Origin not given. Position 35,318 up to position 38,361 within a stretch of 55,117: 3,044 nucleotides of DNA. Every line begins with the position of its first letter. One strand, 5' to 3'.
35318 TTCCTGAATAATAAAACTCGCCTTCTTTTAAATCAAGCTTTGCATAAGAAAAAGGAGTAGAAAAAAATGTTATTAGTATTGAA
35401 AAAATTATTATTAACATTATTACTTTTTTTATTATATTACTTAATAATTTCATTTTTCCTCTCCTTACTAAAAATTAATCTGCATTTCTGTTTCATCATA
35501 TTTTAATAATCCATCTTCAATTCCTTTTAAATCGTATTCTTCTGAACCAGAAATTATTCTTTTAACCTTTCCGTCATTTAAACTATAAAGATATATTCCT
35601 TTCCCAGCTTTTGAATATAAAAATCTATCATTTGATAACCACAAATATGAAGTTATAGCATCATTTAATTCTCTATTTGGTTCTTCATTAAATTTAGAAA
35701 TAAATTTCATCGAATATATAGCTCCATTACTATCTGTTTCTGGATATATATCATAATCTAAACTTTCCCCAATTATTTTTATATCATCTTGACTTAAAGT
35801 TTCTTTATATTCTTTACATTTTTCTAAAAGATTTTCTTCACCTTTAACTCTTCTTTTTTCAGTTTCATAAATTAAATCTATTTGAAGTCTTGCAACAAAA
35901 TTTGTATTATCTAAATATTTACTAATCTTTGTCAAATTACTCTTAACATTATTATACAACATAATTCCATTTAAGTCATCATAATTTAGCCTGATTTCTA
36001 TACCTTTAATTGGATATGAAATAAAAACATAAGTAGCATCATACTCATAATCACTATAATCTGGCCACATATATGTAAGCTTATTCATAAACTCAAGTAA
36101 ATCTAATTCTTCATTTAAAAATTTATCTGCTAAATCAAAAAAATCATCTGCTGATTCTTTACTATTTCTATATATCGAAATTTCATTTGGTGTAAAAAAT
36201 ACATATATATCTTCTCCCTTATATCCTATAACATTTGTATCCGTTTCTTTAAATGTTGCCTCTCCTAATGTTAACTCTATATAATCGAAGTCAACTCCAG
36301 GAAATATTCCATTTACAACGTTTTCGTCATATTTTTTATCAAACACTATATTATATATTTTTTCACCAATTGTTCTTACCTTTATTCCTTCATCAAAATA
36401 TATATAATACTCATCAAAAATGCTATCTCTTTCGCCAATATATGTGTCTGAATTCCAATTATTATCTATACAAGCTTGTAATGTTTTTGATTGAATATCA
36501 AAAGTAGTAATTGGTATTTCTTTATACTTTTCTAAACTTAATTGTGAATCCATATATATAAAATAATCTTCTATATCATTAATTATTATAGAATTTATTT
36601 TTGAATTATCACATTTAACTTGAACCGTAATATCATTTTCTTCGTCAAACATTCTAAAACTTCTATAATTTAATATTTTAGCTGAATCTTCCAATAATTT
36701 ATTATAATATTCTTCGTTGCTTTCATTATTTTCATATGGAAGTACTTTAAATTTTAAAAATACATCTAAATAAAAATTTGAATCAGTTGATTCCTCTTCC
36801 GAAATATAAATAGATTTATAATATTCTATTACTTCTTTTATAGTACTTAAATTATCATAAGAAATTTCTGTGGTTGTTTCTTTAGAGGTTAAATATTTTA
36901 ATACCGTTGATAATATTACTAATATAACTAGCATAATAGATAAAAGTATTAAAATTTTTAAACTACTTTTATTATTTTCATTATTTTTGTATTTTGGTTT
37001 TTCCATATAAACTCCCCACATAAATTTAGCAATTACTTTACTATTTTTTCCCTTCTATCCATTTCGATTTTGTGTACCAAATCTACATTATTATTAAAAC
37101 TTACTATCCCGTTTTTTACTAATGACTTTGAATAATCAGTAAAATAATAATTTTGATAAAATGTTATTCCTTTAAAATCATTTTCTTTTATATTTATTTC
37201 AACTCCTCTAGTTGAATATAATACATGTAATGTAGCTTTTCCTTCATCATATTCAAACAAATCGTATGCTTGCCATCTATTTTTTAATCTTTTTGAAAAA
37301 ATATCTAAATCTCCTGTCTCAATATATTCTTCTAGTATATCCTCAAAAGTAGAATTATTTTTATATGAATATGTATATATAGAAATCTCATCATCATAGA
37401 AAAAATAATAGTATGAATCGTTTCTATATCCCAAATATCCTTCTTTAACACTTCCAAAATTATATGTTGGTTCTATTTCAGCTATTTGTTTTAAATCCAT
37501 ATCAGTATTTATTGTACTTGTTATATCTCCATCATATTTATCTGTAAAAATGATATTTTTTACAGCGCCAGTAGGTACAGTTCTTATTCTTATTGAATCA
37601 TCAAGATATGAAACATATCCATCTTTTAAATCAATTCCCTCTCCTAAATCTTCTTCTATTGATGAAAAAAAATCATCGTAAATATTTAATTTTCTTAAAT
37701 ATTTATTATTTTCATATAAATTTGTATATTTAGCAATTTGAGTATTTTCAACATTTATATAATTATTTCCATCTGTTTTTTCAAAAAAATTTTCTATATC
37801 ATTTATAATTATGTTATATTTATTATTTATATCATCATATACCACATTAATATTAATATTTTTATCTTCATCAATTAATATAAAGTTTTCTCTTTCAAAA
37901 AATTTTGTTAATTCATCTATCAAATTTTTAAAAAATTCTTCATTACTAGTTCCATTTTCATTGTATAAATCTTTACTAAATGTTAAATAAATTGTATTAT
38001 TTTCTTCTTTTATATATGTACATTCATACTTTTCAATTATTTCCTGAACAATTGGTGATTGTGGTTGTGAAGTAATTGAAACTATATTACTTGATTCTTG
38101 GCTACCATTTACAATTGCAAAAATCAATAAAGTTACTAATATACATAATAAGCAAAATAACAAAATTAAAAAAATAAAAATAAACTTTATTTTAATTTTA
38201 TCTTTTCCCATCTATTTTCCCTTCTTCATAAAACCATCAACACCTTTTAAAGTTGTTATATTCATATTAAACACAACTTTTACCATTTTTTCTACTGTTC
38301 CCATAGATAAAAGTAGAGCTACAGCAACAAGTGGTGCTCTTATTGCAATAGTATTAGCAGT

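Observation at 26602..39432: Four VirB6/TcpH-like paralogs in one operon, three with long charged C-terminal extensions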

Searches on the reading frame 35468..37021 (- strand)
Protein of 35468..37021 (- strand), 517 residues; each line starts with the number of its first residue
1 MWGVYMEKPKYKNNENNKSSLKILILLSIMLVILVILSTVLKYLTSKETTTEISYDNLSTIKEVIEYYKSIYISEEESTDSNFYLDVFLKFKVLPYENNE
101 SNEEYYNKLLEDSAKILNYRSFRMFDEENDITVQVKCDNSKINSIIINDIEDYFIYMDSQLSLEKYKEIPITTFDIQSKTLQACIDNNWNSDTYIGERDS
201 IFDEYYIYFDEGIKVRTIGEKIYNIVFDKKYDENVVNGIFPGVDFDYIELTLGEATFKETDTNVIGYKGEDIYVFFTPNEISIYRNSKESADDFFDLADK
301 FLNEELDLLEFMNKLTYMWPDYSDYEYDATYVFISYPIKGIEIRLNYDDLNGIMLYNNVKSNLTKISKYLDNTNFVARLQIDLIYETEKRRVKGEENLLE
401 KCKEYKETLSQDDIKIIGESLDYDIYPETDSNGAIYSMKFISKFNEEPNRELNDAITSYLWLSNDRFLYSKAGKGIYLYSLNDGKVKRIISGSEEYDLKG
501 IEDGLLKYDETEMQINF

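Call 4: search_protein_families(library=pfam, proteins=[window:35468-37021:-], max_evalue=1)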
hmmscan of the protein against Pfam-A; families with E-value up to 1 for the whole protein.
window:35468-37021:- (517 aa): 1 family
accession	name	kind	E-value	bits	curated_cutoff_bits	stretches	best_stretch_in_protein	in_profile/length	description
PF07086.17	Jagunal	-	0.23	11.9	25.4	1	10-54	26-71/187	Jagunal, ER re-organisation during oogenesis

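Call 5: search_protein_families(library=ncbifam, proteins=[window:35468-37021:-], max_evalue=1)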
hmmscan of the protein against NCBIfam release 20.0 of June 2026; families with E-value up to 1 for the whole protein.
window:35468-37021:- (517 aa): 2 families
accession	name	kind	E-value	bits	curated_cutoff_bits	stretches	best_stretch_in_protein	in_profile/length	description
NF042931.1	SAG1386_EF1546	equivalog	0.08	13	80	1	11-66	19-74/158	SAG1386/EF1546 family surface-associated protein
NF004285.1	PRK05696.1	equivalog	0.082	12.7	179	1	12-56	9-53/171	flagellar basal body-associated protein FliL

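Call 62: search_solved_structures(query=A4, max_evalue=10, show_alignments=2)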
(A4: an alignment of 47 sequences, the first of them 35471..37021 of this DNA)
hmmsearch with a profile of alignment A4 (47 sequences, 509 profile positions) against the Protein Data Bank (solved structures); distinct sequences matched with E-value up to 10: 5.
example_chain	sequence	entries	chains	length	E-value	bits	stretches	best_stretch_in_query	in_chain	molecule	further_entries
9hjm_J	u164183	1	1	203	0.076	14.8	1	15-90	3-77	DUF4827 domain-containing protein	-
7ukg_I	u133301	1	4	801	2.3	9.9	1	452-487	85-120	Dipeptidyl-peptidase 6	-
7e8b_L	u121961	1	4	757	6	8.5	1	452-487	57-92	Dipeptidyl aminopeptidase-like protein 6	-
7e8h_J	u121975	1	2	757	6.2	8.5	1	452-487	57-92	Dipeptidyl aminopeptidase-like protein 6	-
7e8h_I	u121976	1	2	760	6.9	8.4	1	452-487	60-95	Dipeptidyl aminopeptidase-like protein 6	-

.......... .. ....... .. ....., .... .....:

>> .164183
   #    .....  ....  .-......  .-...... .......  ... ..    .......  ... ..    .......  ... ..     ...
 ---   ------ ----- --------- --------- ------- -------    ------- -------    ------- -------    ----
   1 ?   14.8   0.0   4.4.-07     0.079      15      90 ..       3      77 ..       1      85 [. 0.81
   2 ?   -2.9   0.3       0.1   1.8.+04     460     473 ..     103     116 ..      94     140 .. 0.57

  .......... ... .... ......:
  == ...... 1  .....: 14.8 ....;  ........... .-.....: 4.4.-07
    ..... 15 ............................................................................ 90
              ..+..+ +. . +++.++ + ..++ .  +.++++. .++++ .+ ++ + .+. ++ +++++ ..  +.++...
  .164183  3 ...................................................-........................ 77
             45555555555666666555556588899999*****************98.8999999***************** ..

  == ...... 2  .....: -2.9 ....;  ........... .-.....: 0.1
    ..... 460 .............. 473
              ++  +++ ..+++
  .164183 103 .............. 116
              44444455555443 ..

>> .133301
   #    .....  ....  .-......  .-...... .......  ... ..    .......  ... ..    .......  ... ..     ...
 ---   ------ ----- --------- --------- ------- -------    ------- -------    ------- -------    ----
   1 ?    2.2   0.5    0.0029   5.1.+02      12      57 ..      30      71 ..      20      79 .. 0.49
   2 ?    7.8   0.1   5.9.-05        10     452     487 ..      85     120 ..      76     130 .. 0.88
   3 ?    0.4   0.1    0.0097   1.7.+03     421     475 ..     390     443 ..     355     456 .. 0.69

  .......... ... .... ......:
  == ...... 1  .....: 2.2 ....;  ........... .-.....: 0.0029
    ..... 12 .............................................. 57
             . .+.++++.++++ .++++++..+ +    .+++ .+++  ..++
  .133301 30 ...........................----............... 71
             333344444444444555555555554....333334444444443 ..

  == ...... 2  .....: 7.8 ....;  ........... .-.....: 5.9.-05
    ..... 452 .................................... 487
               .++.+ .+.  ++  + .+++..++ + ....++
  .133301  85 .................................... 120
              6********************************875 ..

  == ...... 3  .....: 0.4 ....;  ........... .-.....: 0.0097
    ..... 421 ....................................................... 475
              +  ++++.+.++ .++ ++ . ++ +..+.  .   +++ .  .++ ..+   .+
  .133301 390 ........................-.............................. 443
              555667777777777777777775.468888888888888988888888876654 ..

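Call 63: search_protein_families(library=pfam, alignment_id=A4, max_evalue=1)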
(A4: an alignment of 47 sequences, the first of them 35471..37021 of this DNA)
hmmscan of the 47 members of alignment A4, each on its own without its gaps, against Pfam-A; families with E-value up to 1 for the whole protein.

A. member 1, window:35471-37021:- (517 aa): 1 family
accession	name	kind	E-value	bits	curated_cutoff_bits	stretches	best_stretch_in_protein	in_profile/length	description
PF07086.17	Jagunal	-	0.23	11.9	25.4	1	10-54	26-71/187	Jagunal, ER re-organisation during oogenesis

B. families by the number of members that match (of 47 scanned): 77 families (the first 25 are shown)
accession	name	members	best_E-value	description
PF04355.18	BamE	8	0.00024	Outer membrane protein assembly factor BamE domain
PF25184.1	YxzE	4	0.011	YxzE-like putative bacteriocin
PF13800.11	Sigma_reg_N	3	0.00047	Sigma factor regulator N-terminal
PF02203.21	TarH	2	0.0051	Tar ligand binding domain homologue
PF00558.24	Vpu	2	0.0065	Vpu protein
PF00335.26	Tetraspanin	2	0.096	Tetraspanin family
PF11807.13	UstYa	2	0.15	Mycotoxin biosynthesis protein UstYa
PF11399.14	DUF3192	2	0.2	Protein of unknown function (DUF3192)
PF05083.18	LST1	1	0.0037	LST-1 protein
PF16898.10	TOPRIM_C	1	0.0042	C-terminal associated domain of TOPRIM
PF17974.7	GalBD_like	1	0.0046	Galactose-binding domain-like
PF05814.16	Ac76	1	0.0078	Orf76 (Ac76)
PF08694.16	UFC1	1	0.0096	Ubiquitin-fold modifier-conjugating enzyme 1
PF06653.16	Claudin_3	1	0.011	Tight junction protein, Claudin-like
PF13314.11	DUF4083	1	0.011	Domain of unknown function (DUF4083)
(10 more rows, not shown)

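Call 65: find_homologous_proteins(query=window:35471-37021:-)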
Query window:35471-37021:- (517 aa): 307 proteins with E <= 0.001 among 8000 candidates; the best 120 are listed.
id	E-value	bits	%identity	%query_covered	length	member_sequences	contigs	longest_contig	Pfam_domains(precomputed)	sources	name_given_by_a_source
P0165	3.3e-221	754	67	99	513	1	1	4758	-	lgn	-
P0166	1.2e-206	706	64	99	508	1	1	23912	-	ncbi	-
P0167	2.1e-205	702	66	89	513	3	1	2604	-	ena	-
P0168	2.1e-203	695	62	99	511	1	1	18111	-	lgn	-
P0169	3.8e-203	694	63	93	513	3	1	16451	-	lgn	-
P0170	1.5e-202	692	63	97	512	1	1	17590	-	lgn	-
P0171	5.9e-202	690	62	99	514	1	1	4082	-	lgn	-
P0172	1.0e-201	690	64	92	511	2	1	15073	-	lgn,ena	-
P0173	6.2e-201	687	63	99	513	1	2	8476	-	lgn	-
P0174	2.1e-200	685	60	99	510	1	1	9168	-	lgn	-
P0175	6.6e-200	684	61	99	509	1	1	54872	-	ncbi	-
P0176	1.1e-199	683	62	93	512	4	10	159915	-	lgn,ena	-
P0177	2.9e-199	681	64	92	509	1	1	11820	-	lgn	-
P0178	3.0e-198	678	61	97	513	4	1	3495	-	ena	-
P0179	8.2e-198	677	61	99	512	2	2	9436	-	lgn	-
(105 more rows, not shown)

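Call 76: predict_structure(alignment_id=A6)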
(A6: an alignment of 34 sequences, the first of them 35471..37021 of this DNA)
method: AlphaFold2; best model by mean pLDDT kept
length: 517 residues; sequences in the alignment: 34
mean_pLDDT: 88.9   pTM: 0.79
mean pLDDT of the five models: 88.9, 88.7, 88.3, 87.2, 87.1
residues with pLDDT >= 90: 379; 70-90: 99; 50-70: 14; < 50: 25
segments of 3 or more residues with pLDDT < 50: 1-18, 46-52
pLDDT, mean of each block of 10 residues (from residue 1): 35 43 74 81 51 68 95 96 96 94 95 94 96 93 92 92 92 97 96 94 94 94 96 97 96 94 94 96 92 94 92 92 88 94 89 93 91 92 95 88 95 93 95 92 93 94 93 91 92 87 86 79
secondary structure, 60 per line:
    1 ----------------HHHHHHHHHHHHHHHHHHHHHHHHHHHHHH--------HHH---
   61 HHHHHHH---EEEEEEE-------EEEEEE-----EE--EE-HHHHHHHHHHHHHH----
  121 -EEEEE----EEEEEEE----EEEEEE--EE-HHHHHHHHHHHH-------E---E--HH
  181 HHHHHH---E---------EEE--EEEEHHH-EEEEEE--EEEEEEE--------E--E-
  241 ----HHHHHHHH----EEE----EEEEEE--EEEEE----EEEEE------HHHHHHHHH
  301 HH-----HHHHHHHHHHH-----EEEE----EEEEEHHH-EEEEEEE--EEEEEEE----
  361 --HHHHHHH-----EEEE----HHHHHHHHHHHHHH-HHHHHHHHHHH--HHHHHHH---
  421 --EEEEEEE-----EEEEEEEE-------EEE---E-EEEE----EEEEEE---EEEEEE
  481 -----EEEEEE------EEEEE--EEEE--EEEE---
elements in order: H17-46 H61-67 E71-77 E85-90 H103-116 E122-126 E131-137 E142-147 H153-164 H179-186 E200-202 E205-208 E213-218 E221-227 H245-252 E257-259 E264-269 E272-276 E281-285 H292-302 H308-318 E324-327 E332-336 E341-347 E350-356 H363-369 E375-378 H383-396 H398-408 H411-417 E423-429 E435-442 E450-452 E458-461 E466-471 E475-480 E486-491 E498-502 E505-508 E511-514

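Call 80: fold_search(model_id=the predicted structure, library=pdb)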
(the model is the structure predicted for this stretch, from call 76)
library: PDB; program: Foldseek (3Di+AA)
matches with E <= 10: 1465; with E <= 0.001: 0
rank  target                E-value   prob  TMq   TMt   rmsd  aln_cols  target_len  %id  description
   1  6y7o_C                3.8e-03  0.72  0.14  0.22  22.1       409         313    7  The complex between the eight-bladed symmetrical designer protein Tako8 and the silicotungstic acid Keggin (STA) (released 2020-12-16)
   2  6g6m                  4.3e-03  0.63  0.15  0.23  24.4       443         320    7  Crystal structure of the computationally designed Tako8 protein in P42212 (released 2018-11-28)
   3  6zqd_UL               5.0e-03  0.75  0.14  0.10  19.0       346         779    9  Cryo-EM structure of the 90S pre-ribosome from Saccharomyces cerevisiae, state Post-A1 (released 2020-09-23)
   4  8d30_A                5.6e-03  0.41  0.13  0.11  23.3       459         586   10  Crystal structure of the human COPB2 WD-domains (released 2022-11-16)
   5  5h3s_A                6.6e-03  0.30  0.12  0.10  23.5       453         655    9  apo form of GEMIN5-WD (released 2016-12-28)
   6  9y6s_9X               7.0e-03  0.33  0.14  0.08  25.1       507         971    6  96-nm repeat of the Leishmania tarentolae doublet microtubule (released 2025-12-17)
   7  5h3u_B                8.3e-03  0.23  0.12  0.09  22.4       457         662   10  Sm RNA bound to GEMIN5-WD (released 2016-12-28)
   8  3mkq_C                9.3e-03  0.57  0.14  0.09  20.6       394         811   11  Crystal structure of yeast alpha/betaprime-COP subcomplex of the COPI vesicular coat (released 2010-07-14)
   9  6qnn_A                1.1e-02  0.12  0.09  0.11  20.9       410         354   10  CLATHRIN HEAVY CHAIN N-TERMINAL DOMAIN BOUND TO GTSE1 LIDL MOTIF (released 2019-08-28)
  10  6g6n_B                1.3e-02  0.51  0.15  0.23  23.5       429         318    7  Crystal structure of the computationally designed Tako8 protein in C2 (released 2018-11-28)
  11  2awa_D                1.5e-02  0.08  0.07  0.09  23.3       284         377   13  Crystal structure of DNA polymerase III, beta chain (EC 2.7.7.7) (np_344555.1) from STREPTOCOCCUS PNEUMONIAE TIGR4 at  (released 2005-09-20)
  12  9a4o_B                1.6e-02  0.97  0.17  0.17  11.2       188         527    7  Integrative model of IF2-TAGH by crosslinking MS and deep learning (released 2024-09-18)
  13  7mqa_LQ               1.6e-02  0.23  0.14  0.10  27.0       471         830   10  Cryo-EM structure of the human SSU processome, state post-A1 (released 2021-09-22)
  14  6g6o_A                1.7e-02  0.18  0.11  0.16  24.3       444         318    8  Crystal structure of the computationally designed Ika8 protein: crystal packing No.1 in P63 (released 2018-11-28)
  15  6y7o_A                1.8e-02  0.51  0.14  0.21  22.5       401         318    6  The complex between the eight-bladed symmetrical designer protein Tako8 and the silicotungstic acid Keggin (STA) (released 2020-12-16)
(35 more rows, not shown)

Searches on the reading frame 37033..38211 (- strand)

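Call 4: search_protein_families(library=pfam, proteins=[window:37033-38211:-], max_evalue=1)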
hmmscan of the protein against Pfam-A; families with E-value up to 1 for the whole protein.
window:37033-38211:- (392 aa): 4 families
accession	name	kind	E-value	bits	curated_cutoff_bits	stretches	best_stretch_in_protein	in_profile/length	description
PF02203.21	TarH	-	0.0051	17.2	25.2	1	5-49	4-49/177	Tar ligand binding domain homologue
PF20187.3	DUF6550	-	0.029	15.1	27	1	6-73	4-71/190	Family of unknown function (DUF6550)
PF00335.26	Tetraspanin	-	0.096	12.8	32.1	1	10-65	75-104/225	Tetraspanin family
PF11788.14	MRP-L46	-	0.17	13.1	21.9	1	53-101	13-68/119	39S mitochondrial ribosomal protein L46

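Call 5: search_protein_families(library=ncbifam, proteins=[window:37033-38211:-], max_evalue=1)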
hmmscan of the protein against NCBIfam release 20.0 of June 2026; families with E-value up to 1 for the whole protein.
window:37033-38211:- (392 aa): 0 families
